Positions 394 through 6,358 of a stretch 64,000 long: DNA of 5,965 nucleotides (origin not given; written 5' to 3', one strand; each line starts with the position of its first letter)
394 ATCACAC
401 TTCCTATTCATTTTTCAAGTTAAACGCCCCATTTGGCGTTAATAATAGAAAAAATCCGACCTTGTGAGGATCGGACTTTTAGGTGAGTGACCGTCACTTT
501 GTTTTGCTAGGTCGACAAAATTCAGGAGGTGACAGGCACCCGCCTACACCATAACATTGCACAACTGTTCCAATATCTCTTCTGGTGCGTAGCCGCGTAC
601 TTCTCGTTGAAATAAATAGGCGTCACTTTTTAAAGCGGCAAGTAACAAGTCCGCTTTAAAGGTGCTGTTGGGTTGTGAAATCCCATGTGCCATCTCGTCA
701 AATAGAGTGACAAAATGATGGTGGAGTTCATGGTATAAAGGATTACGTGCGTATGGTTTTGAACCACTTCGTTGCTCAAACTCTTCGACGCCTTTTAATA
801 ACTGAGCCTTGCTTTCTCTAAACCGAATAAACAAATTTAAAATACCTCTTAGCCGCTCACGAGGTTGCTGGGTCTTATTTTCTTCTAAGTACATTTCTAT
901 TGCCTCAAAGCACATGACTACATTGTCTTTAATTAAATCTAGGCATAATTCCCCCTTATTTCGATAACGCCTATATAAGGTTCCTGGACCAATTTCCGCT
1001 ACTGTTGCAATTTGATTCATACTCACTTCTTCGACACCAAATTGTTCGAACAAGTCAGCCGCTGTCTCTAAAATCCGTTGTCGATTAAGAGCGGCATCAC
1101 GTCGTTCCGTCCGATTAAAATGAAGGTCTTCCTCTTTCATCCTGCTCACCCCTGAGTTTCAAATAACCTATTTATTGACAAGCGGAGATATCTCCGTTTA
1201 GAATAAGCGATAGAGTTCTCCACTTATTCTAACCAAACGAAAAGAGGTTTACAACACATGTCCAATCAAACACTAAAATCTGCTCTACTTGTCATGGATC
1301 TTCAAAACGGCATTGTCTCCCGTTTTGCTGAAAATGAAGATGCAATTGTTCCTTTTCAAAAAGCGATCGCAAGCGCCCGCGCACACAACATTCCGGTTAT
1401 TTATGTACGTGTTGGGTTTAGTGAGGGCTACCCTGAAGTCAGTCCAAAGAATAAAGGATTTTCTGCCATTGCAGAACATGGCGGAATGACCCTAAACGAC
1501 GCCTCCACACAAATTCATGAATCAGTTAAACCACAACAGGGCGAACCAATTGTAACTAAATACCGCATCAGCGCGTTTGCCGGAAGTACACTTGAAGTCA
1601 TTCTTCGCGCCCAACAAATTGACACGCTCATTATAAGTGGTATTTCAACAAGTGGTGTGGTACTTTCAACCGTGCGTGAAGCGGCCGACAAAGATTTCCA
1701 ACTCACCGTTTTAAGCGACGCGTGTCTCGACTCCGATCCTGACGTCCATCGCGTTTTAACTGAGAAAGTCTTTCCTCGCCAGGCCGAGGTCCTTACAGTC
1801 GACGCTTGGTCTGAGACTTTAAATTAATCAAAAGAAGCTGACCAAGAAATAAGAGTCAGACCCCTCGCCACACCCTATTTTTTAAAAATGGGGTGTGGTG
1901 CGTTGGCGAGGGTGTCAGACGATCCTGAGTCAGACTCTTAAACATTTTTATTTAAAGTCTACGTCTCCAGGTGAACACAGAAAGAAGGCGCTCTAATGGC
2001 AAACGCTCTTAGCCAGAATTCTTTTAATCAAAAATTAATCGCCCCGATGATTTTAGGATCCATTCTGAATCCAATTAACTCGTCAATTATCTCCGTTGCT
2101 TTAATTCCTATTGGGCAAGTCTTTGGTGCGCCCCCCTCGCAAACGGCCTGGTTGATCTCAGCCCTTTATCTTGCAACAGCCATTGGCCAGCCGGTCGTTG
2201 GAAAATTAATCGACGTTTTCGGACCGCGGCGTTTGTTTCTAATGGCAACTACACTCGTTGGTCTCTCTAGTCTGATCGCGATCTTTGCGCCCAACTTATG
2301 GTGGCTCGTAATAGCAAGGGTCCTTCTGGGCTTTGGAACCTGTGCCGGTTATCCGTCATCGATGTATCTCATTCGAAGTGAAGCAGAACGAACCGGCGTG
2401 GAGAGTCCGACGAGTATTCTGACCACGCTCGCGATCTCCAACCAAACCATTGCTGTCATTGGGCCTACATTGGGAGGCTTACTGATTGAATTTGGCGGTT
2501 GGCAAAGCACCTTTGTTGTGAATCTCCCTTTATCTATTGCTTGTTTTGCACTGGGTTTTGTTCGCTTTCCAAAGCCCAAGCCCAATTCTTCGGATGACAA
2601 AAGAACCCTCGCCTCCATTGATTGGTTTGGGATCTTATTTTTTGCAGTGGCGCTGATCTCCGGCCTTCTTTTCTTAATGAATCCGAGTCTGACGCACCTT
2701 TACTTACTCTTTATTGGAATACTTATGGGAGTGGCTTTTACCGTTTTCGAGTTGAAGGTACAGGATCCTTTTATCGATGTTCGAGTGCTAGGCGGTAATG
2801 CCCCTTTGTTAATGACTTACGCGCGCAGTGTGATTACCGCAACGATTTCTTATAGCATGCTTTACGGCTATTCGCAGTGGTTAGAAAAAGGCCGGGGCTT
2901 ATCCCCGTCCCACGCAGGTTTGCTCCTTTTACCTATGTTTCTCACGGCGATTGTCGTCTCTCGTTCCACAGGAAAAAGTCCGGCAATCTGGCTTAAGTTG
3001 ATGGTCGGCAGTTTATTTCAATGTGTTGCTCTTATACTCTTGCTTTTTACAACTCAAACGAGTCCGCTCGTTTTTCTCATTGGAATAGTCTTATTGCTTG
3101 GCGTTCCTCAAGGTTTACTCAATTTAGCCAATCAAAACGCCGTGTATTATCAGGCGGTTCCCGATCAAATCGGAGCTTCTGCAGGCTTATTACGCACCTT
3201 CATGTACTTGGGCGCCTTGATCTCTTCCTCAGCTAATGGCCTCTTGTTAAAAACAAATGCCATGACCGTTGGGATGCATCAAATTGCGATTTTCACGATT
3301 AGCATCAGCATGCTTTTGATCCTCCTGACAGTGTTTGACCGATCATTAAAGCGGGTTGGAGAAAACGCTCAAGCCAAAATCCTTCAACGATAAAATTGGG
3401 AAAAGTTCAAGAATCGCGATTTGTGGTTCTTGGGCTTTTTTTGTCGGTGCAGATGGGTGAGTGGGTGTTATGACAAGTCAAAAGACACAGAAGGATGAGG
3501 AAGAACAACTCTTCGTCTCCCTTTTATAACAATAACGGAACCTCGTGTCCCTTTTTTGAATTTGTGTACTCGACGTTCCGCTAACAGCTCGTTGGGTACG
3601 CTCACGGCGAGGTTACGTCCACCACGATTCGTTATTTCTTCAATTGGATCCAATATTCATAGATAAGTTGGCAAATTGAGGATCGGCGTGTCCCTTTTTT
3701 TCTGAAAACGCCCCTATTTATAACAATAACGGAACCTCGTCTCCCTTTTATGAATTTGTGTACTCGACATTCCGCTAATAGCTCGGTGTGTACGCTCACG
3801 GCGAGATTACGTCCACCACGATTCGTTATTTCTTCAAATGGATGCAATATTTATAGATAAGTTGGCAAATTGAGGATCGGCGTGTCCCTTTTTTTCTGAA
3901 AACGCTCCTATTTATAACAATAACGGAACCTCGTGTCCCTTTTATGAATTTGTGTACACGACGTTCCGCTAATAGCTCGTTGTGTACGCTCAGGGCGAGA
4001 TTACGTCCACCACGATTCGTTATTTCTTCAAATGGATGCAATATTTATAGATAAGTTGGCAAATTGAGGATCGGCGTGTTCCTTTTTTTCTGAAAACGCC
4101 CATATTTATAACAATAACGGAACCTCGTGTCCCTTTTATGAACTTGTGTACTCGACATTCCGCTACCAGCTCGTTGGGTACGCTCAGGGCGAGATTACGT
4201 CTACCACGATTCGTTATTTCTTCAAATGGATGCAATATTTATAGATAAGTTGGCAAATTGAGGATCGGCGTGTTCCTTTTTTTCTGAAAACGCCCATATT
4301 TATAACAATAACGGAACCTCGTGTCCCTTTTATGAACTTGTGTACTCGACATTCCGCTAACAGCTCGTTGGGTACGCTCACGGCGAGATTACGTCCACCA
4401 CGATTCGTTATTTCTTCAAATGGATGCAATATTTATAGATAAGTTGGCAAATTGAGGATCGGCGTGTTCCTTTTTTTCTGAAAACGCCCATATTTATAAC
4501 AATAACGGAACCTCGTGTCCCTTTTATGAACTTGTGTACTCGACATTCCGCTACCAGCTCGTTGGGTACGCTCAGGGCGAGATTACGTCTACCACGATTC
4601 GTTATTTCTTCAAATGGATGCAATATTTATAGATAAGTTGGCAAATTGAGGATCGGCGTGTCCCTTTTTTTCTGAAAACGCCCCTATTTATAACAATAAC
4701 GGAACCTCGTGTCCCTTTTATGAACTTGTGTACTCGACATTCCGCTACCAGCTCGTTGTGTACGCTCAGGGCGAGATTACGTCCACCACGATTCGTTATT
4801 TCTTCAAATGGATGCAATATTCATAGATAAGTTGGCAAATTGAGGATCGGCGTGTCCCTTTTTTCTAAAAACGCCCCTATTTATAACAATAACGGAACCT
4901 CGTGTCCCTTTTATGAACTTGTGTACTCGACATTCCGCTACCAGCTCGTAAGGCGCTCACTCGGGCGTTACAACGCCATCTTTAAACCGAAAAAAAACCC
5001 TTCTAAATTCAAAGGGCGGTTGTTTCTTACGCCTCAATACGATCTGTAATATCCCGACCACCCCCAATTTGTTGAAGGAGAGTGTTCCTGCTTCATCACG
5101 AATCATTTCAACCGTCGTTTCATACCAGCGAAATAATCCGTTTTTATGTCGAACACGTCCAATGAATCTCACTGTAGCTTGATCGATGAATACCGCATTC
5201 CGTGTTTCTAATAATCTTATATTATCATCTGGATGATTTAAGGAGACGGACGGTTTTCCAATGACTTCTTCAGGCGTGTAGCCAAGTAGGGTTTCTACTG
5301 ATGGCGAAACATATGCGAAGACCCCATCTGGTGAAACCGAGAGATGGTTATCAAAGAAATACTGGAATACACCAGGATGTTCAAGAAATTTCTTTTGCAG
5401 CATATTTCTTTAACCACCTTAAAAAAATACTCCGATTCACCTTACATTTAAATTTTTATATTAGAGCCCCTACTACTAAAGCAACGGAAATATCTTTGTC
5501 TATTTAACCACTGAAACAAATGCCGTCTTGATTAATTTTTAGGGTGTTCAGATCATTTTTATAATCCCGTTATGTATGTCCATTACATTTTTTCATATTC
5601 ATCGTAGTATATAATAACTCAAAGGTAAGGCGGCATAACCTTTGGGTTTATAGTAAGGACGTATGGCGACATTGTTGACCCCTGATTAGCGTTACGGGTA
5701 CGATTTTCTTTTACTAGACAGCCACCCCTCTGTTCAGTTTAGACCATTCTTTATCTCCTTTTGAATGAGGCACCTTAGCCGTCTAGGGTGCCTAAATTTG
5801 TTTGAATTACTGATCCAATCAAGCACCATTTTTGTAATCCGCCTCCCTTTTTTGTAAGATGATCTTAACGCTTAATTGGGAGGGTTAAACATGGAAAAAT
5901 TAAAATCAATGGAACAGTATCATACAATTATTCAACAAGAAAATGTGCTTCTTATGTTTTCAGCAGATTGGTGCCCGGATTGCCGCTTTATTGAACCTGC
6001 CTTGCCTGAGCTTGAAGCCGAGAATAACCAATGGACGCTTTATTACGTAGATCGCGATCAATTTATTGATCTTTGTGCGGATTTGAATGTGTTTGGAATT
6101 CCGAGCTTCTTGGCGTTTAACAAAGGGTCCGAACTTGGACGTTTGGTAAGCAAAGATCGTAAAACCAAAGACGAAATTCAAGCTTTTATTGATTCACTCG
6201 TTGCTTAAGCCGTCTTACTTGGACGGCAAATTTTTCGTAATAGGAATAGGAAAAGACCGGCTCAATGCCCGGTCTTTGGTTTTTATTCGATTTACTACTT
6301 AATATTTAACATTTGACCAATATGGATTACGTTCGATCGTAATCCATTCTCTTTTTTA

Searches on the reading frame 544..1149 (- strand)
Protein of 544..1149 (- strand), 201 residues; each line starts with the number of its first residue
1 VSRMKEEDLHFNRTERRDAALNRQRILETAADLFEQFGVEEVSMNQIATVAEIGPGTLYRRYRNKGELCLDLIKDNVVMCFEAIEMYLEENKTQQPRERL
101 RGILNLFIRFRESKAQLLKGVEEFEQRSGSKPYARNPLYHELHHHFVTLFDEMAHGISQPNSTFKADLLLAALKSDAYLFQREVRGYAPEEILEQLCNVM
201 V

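Call 85: search_protein_families(library=pfam, proteins=[window:544-1149:-], max_evalue=0.001)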
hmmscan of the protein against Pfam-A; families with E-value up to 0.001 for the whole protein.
window:544-1149:- (201 aa): 1 family
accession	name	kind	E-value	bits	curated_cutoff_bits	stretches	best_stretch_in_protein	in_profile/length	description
PF00440.29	TetR_N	-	5.8e-12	45.6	24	1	26-69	1-44/47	Bacterial regulatory proteins, tetR family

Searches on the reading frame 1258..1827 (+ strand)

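Call 85: search_protein_families(library=pfam, proteins=[window:1258-1827:+], max_evalue=0.001)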
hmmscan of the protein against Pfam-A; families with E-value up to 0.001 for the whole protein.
window:1258-1827:+ (189 aa): 1 family
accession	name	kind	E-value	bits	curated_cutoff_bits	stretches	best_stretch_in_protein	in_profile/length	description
PF00857.26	Isochorismatase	-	4.8e-39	134.7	27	1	8-182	1-174/175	Isochorismatase domain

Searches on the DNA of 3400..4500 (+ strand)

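Call 60: search_rna_families(source=window, start=3400, end=4200, threshold=evalue, max_evalue=10)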
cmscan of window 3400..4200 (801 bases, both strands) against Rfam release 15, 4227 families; matches with E-value up to 10: 4.
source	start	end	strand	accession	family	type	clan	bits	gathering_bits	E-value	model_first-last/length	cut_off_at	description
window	3846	3894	+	RF02838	Ref55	Gene; sRNA;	-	20.9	43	3.2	1-54/54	no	Enterococcus sRNA 55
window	3858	3974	+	RF01431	snoR135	Gene; snRNA; snoRNA; HACA-box;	-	16.9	45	1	1-143/143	no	small nucleolar RNA snoR135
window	3489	3555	+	RF00204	snoR12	Gene; snRNA; snoRNA; CD-box;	-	15.7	39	8.6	1-83/83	no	Small nucleolar RNA R12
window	3770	3928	-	RF01291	SNORD97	Gene; snRNA; snoRNA; CD-box;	-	15.4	45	8.6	1-142/142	no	Small nucleolar RNA SNORD97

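Call 72: search_dna_similar(query=window:4113-4500:+, collection=plasmids, mode=distant, max_evalue=0.1)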
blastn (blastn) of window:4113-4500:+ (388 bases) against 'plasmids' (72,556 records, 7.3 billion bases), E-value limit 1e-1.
No match.

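Call 74: search_dna_similar(query=window:4113-4500:+, collection=phages, mode=distant, max_evalue=0.1)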
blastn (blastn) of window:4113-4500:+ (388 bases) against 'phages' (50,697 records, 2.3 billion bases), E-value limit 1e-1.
No match.

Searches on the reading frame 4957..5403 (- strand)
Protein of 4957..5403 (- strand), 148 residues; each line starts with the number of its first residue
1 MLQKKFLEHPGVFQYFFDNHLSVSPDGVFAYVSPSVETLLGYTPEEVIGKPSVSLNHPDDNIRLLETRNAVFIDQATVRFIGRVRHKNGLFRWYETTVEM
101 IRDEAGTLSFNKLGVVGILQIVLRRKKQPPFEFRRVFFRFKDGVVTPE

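Call 31: find_encoding_contigs(protein=window:4957-5403:-, flank=10000, max_places=10)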
Protein window:4957-5403:- (148 aa): no gene with exactly this product is on record in the collection.

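Call 85: search_protein_families(library=pfam, proteins=[window:4957-5403:-], max_evalue=0.001)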
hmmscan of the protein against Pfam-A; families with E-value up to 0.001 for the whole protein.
window:4957-5403:- (148 aa): 4 families
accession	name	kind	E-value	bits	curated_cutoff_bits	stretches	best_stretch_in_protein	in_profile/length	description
PF08447.18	PAS_3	-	1.6e-14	54.3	25.6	1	30-107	2-81/89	PAS fold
PF00989.32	PAS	-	1.4e-08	35.2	22.6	1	23-108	17-103/113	PAS fold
PF13426.13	PAS_9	-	1.7e-08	35.1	27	1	23-108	7-91/103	PAS domain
PF08448.16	PAS_4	-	1.7e-07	31.9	23.1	1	22-107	10-94/110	PAS fold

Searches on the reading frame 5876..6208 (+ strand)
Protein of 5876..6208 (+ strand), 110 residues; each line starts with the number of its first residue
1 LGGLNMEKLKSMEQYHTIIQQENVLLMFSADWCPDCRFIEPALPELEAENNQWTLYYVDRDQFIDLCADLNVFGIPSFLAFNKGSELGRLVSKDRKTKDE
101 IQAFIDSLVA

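Call 85: search_protein_families(library=pfam, proteins=[window:5876-6208:+], max_evalue=0.001)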
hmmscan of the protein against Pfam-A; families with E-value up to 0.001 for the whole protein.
window:5876-6208:+ (110 aa): 4 families
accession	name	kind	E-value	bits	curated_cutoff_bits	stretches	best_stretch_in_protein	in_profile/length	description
PF00085.26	Thioredoxin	-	3.1e-16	59.7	23.5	1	12-106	7-102/103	Thioredoxin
PF14595.12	Thioredoxin_9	-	4.9e-08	33.4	25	1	15-88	35-112/129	Thioredoxin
PF13098.12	Thioredoxin_2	-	0.00029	21.6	27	0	21-46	5-30/104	Thioredoxin-like domain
PF13905.12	Thioredoxin_8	-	0.00046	20.9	27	0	24-62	4-45/94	Thioredoxin-like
